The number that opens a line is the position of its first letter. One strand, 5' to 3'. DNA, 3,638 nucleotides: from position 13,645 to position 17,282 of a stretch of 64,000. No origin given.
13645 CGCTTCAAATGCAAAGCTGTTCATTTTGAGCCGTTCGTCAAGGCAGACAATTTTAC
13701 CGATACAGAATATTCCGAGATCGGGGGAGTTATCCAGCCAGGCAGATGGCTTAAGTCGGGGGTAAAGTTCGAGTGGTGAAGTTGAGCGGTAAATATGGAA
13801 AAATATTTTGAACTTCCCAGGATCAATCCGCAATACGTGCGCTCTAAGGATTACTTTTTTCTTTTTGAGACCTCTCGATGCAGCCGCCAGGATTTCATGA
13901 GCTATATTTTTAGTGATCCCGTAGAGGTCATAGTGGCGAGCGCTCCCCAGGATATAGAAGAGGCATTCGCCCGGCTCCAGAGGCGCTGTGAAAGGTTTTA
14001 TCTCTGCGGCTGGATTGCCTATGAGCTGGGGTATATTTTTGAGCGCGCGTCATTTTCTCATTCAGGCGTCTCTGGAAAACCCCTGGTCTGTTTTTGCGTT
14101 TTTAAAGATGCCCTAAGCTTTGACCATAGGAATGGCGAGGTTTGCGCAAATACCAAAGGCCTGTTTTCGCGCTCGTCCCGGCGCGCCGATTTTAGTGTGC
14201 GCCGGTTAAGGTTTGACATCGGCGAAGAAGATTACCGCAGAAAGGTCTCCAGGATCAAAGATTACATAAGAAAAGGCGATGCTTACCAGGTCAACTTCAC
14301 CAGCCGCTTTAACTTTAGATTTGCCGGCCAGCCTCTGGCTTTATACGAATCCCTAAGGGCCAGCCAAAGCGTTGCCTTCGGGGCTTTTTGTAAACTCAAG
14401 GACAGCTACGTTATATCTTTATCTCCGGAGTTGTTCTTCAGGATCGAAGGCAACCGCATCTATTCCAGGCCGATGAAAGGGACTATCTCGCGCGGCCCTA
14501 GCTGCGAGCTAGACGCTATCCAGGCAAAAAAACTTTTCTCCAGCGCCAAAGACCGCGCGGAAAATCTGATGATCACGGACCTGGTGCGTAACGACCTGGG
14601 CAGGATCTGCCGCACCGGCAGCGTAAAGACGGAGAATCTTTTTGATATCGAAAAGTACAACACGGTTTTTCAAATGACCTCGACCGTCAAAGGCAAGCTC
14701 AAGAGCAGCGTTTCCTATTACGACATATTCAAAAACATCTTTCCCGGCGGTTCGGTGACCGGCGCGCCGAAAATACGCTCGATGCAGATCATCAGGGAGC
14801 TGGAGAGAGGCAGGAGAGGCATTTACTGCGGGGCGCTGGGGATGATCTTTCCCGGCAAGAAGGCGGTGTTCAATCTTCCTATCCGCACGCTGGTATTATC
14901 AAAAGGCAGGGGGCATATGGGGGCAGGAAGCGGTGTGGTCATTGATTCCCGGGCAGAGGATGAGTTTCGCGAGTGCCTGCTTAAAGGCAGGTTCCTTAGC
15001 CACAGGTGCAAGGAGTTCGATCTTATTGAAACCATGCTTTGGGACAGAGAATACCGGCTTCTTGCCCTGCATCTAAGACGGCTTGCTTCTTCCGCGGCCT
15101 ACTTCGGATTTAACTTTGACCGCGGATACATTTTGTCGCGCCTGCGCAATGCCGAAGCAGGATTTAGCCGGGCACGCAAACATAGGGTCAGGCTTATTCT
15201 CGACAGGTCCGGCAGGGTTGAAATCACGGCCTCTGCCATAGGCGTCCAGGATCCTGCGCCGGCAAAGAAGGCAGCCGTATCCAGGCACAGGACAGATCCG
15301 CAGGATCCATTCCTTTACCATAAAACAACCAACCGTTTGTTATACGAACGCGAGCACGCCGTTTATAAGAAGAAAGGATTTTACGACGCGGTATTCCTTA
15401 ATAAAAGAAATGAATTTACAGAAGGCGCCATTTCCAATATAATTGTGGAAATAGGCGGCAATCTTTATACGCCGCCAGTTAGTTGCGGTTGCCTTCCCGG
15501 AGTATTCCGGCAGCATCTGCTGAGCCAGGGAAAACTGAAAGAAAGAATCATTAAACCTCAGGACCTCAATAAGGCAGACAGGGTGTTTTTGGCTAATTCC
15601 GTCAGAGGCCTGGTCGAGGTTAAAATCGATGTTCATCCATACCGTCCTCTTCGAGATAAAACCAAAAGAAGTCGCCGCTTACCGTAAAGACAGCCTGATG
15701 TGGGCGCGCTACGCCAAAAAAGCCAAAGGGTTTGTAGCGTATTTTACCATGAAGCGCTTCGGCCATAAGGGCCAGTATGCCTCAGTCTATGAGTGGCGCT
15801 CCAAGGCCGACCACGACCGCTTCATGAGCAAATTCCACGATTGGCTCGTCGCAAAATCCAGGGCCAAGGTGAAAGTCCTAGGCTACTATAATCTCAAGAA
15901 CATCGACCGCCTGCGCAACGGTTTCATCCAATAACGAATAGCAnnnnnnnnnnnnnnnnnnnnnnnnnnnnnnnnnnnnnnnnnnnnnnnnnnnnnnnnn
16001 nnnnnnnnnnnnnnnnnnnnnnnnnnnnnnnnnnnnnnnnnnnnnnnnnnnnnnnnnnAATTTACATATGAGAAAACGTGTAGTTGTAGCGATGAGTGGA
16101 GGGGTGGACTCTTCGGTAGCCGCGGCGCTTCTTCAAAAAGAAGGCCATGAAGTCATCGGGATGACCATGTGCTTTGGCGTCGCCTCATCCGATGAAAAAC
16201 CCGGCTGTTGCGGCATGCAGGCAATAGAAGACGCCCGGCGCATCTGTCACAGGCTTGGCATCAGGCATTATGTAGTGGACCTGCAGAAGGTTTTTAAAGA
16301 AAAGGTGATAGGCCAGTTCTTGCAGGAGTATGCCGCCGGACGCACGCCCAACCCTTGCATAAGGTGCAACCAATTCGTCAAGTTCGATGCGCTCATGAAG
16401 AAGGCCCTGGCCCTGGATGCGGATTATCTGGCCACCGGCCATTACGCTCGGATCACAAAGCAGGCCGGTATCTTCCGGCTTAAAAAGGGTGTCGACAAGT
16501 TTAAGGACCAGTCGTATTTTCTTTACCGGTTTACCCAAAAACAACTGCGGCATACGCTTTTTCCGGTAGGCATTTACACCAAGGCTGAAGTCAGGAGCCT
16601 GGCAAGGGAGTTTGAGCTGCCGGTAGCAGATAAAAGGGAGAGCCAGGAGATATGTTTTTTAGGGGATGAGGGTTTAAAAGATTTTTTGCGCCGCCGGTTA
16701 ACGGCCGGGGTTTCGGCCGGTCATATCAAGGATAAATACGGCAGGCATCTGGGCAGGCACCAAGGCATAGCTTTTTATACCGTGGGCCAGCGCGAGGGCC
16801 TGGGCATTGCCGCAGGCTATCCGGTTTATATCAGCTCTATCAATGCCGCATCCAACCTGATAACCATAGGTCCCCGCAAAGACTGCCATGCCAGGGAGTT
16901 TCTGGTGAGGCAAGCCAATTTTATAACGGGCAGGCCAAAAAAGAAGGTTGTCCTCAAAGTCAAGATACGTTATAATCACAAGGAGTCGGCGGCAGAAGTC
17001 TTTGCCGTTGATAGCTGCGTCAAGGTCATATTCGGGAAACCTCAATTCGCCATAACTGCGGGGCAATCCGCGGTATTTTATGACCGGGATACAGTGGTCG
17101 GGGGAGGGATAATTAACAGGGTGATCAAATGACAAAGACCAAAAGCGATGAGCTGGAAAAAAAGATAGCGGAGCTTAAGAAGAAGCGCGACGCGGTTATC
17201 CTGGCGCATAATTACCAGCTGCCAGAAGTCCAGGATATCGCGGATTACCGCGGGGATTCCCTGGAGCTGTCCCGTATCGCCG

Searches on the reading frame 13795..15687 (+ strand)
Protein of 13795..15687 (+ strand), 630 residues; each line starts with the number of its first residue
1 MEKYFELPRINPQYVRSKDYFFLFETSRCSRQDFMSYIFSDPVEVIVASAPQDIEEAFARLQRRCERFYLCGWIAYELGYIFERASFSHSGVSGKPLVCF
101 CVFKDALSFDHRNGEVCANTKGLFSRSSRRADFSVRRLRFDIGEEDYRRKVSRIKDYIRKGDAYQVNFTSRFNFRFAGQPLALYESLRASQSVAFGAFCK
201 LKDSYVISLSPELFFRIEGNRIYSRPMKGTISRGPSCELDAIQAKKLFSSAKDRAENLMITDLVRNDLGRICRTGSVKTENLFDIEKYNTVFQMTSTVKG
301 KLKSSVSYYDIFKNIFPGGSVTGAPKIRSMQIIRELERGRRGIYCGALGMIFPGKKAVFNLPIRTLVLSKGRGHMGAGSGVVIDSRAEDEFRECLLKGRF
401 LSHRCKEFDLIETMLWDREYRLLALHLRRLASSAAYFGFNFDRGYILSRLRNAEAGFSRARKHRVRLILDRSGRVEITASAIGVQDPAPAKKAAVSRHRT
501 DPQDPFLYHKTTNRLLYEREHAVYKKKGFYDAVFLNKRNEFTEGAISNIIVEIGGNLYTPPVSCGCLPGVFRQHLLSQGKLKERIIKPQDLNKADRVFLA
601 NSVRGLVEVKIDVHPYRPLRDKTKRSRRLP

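Call 7: search_protein_families(library=pfam, proteins=[window:13795-15687:+])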
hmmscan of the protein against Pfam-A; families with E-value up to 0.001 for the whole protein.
window:13795-15687:+ (630 aa): 2 families
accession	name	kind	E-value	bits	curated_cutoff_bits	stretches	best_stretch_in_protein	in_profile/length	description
PF00425.24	Chorismate_bind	-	1.2e-85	287.6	27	1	144-397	2-257/257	chorismate binding enzyme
PF01063.24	Aminotran_4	-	7.4e-44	150.7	28.5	1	410-610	2-221/223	Amino-transferase class IV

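Call 46: search_protein_families(library=ncbifam, proteins=[window:13795-15687:+], max_evalue=0.00001)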
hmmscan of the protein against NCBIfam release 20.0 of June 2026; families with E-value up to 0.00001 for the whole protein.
window:13795-15687:+ (630 aa): 39 families (the best 25 are shown)
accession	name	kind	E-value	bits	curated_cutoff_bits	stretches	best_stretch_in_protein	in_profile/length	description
NF005698.0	PRK07508.1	equivalog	1.6e-113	379.1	452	1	36-403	18-377/383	aminodeoxychorismate synthase component I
TIGR00553.1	pabB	equivalog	4.4e-109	364.6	328.4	1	71-401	2-329/329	aminodeoxychorismate synthase component I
TIGR01824.1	PabB-clade2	equivalog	1.7e-85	287.5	408.55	1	128-401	80-355/355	aminodeoxychorismate synthase, component I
TIGR00564.1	trpE_most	equivalog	4.9e-79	266.5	517.7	1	141-399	190-448/455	anthranilate synthase component I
TIGR01820.1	TrpE-arch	equivalog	8e-74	249.5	512.05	1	63-397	94-440/449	anthranilate synthase component I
NF006563.0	PRK09070.1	equivalog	4.4e-71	239.8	514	1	144-399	182-438/447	aminodeoxychorismate synthase component I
NF004530.0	PRK05877.1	equivalog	2.9e-69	234.3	383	1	144-403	160-413/425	aminodeoxychorismate synthase component I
NF012009.0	PRK15465.1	equivalog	4.3e-68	229.9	622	1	128-397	173-443/453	aminodeoxychorismate synthase component 1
NF010089.0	PRK13574.1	equivalog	2.8e-64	217.6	527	1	39-397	55-410/421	anthranilate synthase component I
NF010086.0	PRK13571.1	equivalog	2.3e-62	211.1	693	1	136-398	222-490/510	anthranilate synthase component I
NF004610.0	PRK05940.1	equivalog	3e-61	207.6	568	1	131-400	180-454/467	anthranilate synthase component I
NF010087.0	PRK13572.1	equivalog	5.3e-54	183.5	580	1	135-394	163-420/435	anthranilate synthase component I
TIGR01823.1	PabB-fungal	equivalog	3.2e-53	181.1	442.55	1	144-398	470-734/742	aminodeoxychorismate synthase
NF010082.0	PRK13567.1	equivalog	1.9e-50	172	576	1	128-400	184-462/468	anthranilate synthase component I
NF010081.0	PRK13566.1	equivalog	1.2e-49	169.3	645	1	134-399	235-501/729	anthranilate synthase component I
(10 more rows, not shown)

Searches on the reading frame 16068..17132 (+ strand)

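Call 7: search_protein_families(library=pfam, proteins=[window:16068-17132:+])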
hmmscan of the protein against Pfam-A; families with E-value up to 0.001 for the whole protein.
window:16068-17132:+ (354 aa): 8 families
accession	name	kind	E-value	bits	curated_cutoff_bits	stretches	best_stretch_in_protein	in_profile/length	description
PF03054.22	tRNA_Me_trans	-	8.4e-79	264.4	20.6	1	3-199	1-201/202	tRNA methyl transferase HUP domain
PF20258.4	tRNA_Me_trans_C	-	7.3e-17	61.9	20.6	1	276-349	2-77/77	Aminomethyltransferase beta-barrel domain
PF20259.3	tRNA_Me_trans_M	-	4.1e-16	58.7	27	1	204-268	1-65/66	tRNA methyl transferase PRC-barrel domain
PF02540.23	NAD_synthase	-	8.6e-07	28.8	21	1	3-77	19-86/242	NAD synthase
PF06508.19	QueC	-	2.1e-06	27.8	22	1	5-74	2-62/210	Queuosine biosynthesis protein QueC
PF00764.25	Arginosuc_synth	-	2.1e-05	25.1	27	1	4-86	1-75/162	Arginosuccinate synthase N-terminal HUP domain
PF00733.27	Asn_synthase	-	5.4e-05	23.4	21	1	4-72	19-79/354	Asparagine synthase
PF24167.1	DUF7411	-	0.0005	20.1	28.7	0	5-84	3-70/194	Family of unknown function (DUF7411)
